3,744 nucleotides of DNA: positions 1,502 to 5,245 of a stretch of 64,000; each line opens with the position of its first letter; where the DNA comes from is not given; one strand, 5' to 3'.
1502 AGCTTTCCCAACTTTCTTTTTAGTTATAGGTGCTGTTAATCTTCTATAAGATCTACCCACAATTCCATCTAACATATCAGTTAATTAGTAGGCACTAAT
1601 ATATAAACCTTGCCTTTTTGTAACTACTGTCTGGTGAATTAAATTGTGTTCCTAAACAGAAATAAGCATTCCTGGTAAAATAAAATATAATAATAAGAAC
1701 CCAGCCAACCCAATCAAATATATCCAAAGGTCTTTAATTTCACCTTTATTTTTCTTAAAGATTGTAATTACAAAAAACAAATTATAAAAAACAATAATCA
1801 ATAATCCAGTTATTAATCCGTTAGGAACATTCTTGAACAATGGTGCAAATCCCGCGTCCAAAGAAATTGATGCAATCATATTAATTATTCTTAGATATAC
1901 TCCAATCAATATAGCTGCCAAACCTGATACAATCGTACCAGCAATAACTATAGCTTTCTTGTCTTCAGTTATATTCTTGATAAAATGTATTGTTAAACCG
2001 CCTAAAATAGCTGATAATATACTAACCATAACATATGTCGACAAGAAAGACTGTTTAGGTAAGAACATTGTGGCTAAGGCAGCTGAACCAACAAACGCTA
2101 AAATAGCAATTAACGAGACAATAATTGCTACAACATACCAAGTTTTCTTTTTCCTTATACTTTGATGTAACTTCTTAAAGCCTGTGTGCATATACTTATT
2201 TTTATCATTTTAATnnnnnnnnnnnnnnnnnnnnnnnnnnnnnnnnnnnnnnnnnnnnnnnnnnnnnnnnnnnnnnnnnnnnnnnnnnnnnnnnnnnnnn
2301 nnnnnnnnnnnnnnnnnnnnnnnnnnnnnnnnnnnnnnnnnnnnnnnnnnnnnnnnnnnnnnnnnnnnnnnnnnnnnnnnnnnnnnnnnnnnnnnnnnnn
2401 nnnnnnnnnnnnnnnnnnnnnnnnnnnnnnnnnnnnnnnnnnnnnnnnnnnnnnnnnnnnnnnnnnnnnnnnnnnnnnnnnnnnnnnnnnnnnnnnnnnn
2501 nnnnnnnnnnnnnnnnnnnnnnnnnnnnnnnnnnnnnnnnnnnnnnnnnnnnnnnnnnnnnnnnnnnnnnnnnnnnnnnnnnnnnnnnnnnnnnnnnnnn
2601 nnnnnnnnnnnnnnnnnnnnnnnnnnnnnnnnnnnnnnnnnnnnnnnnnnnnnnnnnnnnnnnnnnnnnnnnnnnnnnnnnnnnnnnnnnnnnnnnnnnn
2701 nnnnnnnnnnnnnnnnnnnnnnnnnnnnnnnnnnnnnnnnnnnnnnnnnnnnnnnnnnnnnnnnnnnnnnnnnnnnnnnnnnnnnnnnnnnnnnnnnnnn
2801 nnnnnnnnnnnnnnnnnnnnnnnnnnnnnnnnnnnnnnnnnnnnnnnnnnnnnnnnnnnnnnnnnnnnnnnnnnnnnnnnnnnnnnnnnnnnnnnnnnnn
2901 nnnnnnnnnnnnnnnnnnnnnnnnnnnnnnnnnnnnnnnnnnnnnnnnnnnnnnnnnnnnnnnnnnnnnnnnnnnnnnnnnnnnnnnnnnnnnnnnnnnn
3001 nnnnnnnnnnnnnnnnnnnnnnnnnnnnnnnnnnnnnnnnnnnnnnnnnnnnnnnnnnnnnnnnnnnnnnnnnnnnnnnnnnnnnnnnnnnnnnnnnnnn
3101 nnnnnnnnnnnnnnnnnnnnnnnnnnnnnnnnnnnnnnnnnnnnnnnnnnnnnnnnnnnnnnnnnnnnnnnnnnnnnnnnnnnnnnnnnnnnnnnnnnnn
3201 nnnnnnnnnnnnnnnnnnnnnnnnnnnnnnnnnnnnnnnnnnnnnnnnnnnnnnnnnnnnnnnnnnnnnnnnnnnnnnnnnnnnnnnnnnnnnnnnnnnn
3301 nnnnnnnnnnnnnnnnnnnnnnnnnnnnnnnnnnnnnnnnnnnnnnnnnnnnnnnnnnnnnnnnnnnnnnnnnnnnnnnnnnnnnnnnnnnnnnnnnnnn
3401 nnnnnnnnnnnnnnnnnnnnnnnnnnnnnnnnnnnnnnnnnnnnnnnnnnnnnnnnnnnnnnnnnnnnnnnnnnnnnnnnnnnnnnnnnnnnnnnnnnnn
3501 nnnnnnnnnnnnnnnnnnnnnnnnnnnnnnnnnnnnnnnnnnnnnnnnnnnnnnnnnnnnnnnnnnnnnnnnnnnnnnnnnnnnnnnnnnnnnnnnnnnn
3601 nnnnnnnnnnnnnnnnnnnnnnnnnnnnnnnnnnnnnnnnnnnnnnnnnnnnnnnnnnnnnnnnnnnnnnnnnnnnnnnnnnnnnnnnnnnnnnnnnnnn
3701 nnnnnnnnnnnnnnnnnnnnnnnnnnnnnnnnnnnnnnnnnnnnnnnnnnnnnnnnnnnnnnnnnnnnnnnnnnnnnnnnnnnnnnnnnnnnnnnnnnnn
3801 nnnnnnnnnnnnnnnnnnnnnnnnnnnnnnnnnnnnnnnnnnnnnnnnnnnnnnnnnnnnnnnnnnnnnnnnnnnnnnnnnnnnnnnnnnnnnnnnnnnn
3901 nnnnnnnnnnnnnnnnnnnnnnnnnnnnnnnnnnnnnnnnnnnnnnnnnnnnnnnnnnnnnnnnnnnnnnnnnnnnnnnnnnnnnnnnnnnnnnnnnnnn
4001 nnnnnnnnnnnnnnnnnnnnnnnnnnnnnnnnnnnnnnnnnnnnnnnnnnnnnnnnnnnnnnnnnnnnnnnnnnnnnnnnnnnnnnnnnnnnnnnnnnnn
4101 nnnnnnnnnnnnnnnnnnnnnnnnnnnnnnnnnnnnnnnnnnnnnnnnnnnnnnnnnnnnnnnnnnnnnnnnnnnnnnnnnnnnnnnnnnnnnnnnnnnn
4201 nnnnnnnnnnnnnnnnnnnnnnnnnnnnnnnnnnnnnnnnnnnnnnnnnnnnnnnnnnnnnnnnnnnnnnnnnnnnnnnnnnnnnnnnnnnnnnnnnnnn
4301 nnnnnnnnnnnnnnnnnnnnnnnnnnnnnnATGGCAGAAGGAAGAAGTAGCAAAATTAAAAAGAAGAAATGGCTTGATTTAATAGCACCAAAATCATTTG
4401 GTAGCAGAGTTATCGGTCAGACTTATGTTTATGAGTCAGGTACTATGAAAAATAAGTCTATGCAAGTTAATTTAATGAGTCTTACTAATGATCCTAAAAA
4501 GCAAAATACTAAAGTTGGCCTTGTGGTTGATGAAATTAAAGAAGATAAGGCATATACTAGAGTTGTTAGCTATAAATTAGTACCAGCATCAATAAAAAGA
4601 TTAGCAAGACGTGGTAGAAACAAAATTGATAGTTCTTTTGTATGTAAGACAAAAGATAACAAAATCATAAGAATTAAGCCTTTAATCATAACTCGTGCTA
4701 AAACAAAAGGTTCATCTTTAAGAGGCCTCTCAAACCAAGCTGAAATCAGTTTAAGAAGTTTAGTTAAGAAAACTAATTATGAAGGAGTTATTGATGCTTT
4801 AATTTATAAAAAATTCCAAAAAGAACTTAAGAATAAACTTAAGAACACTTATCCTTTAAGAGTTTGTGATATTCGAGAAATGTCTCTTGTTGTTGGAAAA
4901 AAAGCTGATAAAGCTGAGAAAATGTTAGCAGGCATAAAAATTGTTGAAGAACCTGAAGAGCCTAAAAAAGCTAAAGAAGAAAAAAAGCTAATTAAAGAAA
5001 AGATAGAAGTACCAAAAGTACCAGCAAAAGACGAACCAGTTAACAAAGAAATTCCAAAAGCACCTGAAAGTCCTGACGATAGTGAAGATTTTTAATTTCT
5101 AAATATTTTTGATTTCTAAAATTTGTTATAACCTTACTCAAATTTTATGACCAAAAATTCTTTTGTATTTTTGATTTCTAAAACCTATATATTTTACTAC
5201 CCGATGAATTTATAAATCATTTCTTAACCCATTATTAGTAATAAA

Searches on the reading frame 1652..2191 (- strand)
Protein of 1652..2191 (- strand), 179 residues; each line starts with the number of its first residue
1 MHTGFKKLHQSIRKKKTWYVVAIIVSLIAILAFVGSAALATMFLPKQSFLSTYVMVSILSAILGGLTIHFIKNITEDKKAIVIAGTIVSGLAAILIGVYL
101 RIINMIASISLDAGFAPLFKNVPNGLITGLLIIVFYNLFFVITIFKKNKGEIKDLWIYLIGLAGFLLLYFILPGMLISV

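Call 25: find_encoding_contigs(protein=window:1652-2191:-, flank=10000, max_places=2)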
Protein window:1652-2191:- (179 aa): 24 contigs read that carry it; 2 places shown.
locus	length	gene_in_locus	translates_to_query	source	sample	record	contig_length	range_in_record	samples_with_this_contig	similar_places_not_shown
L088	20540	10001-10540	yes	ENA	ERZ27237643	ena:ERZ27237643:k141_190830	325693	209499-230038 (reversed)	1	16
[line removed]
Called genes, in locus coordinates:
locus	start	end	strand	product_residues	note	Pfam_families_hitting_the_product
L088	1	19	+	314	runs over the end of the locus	-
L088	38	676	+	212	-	-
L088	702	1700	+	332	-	PF01078:Mg_chelatase, PF20720:nSTAND3 (weak), PF07724:AAA_2 (weak), PF00004:AAA (weak), PF07726:AAA_3, PF07728:AAA_5, PF00158:Sigma54_activat (weak), PF17863:AAA_lid_2, +6 more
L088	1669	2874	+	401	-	PF00092:VWA, PF13519:VWA_2, PF13768:VWA_3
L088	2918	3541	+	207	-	-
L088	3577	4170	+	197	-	PF00149:Metallophos, PF12850:Metallophos_2, PF14582:Metallophos_3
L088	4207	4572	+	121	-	-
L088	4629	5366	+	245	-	PF02535:Zip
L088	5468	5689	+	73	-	PF00313:CSD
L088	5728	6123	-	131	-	PF02643:DUF192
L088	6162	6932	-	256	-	PF06564:CBP_BcsQ (weak), PF10609:ParA, PF13614:AAA_31, PF00142:Fer4_NifH (weak), PF01656:CbiA, PF02374:ArsA_ATPase, PF09140:MipZ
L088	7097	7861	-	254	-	PF01015:Ribosomal_S3Ae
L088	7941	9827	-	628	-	PF02518:HATPase_c, PF00204:DNA_gyraseB, PF01751:Toprim, PF00986:DNA_gyraseB_C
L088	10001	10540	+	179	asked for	-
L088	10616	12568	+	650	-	PF01650:Peptidase_C13 (weak), PF00656:Peptidase_C14 (weak)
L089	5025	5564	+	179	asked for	-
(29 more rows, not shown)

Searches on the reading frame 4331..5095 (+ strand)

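Call 9: search_protein_families(library=pfam, proteins=[window:4331-5095:+], max_evalue=0.001)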
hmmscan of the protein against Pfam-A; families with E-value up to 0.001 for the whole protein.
window:4331-5095:+ (254 aa): 1 family
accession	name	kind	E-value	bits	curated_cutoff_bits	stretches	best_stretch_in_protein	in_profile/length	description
PF01015.23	Ribosomal_S3Ae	-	2e-36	125.8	29.3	1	7-186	8-187/191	Ribosomal S3Ae family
